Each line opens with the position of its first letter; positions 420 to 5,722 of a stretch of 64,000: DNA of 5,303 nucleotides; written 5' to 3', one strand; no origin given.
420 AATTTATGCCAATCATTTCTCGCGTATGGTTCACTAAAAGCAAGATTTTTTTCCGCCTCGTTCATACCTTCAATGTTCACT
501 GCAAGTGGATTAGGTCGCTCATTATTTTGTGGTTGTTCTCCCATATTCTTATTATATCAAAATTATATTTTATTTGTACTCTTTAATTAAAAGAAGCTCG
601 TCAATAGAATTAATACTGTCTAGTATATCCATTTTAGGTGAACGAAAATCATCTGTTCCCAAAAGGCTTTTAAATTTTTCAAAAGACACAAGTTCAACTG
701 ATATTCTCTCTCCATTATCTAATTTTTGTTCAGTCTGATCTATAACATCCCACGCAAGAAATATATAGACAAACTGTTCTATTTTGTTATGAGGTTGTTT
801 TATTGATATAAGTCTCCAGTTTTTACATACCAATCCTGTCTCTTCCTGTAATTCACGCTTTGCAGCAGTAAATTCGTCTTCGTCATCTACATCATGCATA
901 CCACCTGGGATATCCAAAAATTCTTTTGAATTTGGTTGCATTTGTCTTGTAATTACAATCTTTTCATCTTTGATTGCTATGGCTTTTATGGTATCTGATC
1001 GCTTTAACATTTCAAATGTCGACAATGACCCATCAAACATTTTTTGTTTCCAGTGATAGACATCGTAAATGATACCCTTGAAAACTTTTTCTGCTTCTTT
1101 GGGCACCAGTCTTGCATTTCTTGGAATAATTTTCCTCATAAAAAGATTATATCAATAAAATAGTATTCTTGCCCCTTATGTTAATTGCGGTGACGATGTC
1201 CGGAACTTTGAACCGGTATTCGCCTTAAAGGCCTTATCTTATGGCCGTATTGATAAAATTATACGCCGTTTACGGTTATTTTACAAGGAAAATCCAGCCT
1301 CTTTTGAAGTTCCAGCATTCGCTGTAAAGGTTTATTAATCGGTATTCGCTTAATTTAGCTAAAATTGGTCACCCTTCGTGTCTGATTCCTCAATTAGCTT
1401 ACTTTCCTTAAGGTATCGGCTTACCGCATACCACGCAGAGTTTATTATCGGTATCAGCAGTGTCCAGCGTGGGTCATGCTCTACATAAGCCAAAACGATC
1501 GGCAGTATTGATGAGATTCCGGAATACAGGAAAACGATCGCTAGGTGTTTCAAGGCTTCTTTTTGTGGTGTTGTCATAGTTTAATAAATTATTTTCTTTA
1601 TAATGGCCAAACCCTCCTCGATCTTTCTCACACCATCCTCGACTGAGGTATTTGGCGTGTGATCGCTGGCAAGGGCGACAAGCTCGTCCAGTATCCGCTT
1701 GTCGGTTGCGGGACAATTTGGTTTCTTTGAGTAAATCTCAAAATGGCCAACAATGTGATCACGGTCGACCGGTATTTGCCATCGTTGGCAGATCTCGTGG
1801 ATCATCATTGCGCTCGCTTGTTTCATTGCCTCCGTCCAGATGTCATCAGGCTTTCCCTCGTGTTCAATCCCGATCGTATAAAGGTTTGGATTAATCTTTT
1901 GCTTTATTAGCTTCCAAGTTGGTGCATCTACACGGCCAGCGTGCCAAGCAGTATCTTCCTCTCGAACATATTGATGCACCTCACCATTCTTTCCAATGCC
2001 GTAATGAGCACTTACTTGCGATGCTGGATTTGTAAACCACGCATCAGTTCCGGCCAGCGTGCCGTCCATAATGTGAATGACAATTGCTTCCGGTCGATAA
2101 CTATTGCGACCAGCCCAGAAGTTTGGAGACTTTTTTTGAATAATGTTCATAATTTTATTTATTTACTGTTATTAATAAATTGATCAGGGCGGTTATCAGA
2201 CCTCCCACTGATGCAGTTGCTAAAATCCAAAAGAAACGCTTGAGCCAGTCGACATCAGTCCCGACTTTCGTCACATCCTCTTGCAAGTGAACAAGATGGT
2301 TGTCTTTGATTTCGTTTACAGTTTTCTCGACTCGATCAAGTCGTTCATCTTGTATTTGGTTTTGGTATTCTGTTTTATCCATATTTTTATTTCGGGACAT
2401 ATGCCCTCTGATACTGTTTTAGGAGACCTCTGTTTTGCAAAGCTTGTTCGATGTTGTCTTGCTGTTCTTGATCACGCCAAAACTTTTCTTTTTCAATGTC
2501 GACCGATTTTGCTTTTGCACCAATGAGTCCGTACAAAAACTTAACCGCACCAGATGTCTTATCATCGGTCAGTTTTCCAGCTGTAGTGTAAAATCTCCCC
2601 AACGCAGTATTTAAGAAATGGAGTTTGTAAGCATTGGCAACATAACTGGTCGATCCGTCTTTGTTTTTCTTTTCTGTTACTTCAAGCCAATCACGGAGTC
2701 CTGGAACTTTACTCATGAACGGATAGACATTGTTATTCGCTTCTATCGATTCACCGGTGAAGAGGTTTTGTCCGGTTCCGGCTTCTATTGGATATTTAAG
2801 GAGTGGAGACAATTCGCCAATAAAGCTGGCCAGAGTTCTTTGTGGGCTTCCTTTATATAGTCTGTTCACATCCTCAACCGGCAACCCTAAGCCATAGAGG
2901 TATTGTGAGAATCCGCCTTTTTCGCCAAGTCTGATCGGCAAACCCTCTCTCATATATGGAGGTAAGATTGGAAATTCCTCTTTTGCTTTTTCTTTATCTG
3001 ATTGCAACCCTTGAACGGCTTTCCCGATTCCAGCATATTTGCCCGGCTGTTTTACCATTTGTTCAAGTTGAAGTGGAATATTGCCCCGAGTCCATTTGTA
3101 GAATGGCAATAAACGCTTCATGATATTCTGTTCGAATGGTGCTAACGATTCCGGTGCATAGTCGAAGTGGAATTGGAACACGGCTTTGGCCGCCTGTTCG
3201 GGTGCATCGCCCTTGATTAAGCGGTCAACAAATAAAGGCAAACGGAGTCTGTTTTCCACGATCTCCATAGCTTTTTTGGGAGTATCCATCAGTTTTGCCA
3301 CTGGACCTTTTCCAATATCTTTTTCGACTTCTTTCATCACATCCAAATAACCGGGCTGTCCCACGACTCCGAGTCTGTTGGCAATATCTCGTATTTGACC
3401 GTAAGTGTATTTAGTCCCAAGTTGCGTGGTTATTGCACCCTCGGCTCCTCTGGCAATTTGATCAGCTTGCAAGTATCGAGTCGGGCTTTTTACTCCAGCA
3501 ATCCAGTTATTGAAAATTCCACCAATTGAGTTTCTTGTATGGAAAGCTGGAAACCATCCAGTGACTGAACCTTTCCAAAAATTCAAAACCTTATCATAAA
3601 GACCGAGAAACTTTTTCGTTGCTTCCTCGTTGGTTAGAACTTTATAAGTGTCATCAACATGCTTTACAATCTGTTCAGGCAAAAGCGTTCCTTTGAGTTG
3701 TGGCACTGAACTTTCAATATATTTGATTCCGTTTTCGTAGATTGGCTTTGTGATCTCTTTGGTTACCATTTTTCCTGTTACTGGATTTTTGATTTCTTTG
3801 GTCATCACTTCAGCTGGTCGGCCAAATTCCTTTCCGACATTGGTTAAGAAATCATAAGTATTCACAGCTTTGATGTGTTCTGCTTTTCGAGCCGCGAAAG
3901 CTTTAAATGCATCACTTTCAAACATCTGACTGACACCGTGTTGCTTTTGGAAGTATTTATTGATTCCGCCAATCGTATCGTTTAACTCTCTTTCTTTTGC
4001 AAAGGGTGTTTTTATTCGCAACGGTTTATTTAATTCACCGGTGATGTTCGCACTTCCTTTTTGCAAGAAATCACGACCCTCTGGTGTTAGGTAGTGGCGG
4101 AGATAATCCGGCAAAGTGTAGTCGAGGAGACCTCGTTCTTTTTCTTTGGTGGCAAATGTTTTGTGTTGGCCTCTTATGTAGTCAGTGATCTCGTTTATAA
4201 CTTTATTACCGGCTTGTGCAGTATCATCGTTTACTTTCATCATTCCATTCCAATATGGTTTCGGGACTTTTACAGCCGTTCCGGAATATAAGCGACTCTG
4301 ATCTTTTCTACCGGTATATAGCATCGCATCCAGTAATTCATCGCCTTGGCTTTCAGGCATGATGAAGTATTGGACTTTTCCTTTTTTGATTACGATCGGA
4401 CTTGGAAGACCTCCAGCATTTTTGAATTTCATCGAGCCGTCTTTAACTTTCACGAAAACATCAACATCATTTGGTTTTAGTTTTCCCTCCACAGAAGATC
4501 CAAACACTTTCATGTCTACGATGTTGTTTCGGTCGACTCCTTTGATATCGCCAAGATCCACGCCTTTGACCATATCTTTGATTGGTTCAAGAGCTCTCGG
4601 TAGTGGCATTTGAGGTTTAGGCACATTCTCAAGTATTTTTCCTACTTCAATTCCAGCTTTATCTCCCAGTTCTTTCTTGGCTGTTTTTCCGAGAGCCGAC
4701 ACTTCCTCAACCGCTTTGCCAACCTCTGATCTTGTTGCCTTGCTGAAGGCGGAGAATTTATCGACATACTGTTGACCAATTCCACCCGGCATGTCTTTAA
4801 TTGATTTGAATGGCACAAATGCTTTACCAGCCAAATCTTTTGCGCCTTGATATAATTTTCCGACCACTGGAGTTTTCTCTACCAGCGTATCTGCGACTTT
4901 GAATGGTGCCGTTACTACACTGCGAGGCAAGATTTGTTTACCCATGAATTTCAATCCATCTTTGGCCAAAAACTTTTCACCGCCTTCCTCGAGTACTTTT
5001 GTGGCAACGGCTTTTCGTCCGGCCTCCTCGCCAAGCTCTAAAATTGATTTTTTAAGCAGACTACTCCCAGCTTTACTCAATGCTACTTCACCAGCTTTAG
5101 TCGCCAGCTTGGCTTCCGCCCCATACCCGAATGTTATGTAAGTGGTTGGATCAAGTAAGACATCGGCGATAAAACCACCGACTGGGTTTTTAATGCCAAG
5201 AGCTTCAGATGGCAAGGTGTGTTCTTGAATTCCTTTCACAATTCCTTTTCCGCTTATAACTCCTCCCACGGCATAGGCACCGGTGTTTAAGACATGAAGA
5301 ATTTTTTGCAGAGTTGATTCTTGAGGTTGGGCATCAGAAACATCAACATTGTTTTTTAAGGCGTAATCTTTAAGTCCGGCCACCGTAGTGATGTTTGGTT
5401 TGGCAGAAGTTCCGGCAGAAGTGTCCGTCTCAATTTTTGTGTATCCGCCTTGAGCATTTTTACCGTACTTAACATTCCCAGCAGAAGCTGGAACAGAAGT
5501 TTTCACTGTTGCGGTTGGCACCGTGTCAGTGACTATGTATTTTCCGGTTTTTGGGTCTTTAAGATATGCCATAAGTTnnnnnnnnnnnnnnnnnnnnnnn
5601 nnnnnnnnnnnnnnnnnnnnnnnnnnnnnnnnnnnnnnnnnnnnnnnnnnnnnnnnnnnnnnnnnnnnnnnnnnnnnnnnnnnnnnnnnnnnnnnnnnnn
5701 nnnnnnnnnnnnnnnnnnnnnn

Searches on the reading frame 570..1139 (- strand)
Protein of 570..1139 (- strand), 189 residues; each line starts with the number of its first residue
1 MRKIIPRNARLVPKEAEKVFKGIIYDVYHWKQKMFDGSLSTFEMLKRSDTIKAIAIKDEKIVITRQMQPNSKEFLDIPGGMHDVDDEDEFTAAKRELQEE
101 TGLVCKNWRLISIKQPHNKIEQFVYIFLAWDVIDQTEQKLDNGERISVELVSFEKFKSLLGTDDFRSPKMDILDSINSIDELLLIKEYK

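Call 13: search_protein_families(library=pfam, proteins=[window:570-1139:-], max_evalue=0.001)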
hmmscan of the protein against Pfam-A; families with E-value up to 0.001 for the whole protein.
window:570-1139:- (189 aa): 1 family
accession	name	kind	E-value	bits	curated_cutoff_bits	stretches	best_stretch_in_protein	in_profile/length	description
PF00293.34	NUDIX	-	2.3e-12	47.5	21.1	1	53-159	8-119/134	NUDIX domain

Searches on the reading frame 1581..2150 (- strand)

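Call 13: search_protein_families(library=pfam, proteins=[window:1581-2150:-], max_evalue=0.001)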
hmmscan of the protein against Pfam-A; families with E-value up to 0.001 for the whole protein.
window:1581-2150:- (189 aa): 1 family
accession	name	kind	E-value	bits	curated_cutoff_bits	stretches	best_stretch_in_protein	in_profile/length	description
PF01510.30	Amidase_2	-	8.8e-28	97.7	26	1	18-148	3-130/131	N-acetylmuramoyl-L-alanine amidase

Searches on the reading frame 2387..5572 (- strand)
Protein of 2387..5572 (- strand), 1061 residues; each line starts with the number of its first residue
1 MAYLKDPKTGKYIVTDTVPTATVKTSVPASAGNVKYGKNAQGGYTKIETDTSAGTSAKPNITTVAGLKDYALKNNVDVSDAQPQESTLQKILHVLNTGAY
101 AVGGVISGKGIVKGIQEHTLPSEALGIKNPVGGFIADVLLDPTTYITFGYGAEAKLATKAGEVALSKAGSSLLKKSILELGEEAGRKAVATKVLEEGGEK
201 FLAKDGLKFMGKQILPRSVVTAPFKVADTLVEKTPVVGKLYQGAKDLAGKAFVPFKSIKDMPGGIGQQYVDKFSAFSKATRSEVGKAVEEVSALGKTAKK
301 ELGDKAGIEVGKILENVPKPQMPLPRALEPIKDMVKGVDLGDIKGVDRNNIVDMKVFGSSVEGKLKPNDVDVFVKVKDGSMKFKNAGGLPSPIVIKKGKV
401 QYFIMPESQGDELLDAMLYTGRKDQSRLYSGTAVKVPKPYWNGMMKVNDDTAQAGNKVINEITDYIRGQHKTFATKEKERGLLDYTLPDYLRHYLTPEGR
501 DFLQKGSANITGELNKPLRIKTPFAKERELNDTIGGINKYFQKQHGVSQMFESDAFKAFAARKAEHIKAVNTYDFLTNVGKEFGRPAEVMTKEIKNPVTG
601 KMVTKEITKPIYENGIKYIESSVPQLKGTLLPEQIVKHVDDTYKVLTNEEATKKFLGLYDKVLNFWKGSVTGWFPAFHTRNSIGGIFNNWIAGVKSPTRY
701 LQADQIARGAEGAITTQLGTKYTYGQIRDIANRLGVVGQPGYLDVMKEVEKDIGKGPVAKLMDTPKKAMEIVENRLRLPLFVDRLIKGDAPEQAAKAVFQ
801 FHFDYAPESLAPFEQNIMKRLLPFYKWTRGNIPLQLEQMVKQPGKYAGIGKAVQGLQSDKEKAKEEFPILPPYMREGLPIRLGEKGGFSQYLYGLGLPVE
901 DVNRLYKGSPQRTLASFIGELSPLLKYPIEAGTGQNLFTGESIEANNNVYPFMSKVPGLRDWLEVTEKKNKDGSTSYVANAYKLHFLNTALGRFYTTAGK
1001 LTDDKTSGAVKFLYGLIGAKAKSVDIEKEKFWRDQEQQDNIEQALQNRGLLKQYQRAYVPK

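Call 7: search_protein_families(library=pfam, proteins=[window:2387-5572:-], max_evalue=0.01)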
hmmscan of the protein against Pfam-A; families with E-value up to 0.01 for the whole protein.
window:2387-5572:- (1061 aa): 0 families

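Call 8: search_protein_families(library=phrogs, proteins=[window:2387-5572:-], max_evalue=0.01)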
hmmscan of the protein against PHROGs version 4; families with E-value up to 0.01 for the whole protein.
window:2387-5572:- (1061 aa): 1 family
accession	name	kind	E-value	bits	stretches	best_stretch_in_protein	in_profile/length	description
phrog_36598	-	unknown function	0.0002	19.7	1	128-175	187-233/1803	-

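Call 81: search_protein_families(library=ncbifam, proteins=[window:2387-5572:-], max_evalue=0.00001)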
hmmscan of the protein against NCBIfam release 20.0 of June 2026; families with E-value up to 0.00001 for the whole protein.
window:2387-5572:- (1061 aa): 0 families
